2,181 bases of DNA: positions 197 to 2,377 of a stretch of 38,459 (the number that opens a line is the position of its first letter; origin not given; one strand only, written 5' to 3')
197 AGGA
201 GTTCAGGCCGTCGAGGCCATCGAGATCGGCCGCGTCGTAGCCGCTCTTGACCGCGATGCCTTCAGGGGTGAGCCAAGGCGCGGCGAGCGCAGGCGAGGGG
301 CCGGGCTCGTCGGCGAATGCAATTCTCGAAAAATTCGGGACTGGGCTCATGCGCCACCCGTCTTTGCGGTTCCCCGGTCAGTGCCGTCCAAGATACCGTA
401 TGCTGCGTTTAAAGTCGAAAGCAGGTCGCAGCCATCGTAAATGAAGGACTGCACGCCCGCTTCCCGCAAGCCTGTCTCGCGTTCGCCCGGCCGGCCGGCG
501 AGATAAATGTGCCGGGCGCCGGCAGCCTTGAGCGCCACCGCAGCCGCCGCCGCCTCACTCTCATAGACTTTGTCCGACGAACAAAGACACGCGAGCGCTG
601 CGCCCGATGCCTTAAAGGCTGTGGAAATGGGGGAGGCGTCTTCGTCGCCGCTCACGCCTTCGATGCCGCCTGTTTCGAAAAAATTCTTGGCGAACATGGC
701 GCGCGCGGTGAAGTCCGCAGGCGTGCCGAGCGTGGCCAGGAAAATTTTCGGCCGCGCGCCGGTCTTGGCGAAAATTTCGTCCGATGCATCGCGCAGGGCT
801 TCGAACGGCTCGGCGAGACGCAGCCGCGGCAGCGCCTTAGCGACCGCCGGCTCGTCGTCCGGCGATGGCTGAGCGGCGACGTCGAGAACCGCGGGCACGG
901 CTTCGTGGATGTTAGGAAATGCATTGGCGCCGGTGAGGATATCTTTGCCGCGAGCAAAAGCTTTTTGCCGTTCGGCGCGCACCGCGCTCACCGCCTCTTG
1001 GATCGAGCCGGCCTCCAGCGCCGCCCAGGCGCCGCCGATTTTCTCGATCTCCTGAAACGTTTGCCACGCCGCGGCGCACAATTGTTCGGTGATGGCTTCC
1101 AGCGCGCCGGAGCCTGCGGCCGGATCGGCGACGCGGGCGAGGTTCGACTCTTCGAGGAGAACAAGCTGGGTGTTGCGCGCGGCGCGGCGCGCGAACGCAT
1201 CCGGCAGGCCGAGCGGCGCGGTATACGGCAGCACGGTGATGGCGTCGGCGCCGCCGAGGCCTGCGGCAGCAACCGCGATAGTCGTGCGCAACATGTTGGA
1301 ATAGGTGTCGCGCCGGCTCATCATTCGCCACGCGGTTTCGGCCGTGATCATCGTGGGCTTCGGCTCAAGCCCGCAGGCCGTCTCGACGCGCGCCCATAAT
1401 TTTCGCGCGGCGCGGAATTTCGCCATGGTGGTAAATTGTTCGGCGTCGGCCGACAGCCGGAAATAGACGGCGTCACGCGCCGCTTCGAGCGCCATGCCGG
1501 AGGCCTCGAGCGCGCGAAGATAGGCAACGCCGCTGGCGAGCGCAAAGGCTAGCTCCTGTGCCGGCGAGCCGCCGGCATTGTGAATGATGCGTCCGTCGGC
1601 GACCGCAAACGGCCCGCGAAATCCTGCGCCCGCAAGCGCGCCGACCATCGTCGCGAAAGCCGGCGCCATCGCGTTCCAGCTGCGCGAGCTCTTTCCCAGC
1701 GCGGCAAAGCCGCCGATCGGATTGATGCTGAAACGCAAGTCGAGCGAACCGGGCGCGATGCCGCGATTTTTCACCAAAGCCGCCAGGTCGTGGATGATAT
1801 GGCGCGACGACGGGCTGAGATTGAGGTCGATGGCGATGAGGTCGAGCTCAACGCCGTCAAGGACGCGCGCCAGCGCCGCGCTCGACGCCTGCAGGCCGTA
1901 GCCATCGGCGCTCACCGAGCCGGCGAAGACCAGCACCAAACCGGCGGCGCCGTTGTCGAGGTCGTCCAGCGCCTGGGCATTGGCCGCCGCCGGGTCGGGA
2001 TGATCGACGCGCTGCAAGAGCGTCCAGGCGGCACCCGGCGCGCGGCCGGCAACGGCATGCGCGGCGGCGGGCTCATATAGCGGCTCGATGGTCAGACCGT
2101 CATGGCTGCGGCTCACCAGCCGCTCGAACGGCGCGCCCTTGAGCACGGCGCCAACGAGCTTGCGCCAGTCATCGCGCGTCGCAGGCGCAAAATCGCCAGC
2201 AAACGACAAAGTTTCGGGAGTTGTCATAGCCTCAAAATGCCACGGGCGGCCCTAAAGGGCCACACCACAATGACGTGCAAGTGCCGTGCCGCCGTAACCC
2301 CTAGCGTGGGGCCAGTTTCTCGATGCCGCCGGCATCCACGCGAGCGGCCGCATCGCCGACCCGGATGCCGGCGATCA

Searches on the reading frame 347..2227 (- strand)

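Call 7: search_protein_families(library=pfam, proteins=[window:347-2227:-], max_evalue=0.001)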
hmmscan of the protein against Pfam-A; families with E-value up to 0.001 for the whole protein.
window:347-2227:- (626 aa): 1 family
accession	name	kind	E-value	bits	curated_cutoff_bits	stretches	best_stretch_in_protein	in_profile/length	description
PF01642.28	MM_CoA_mutase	-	1.8e-93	314.3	22.1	1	65-523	44-502/512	Methylmalonyl-CoA mutase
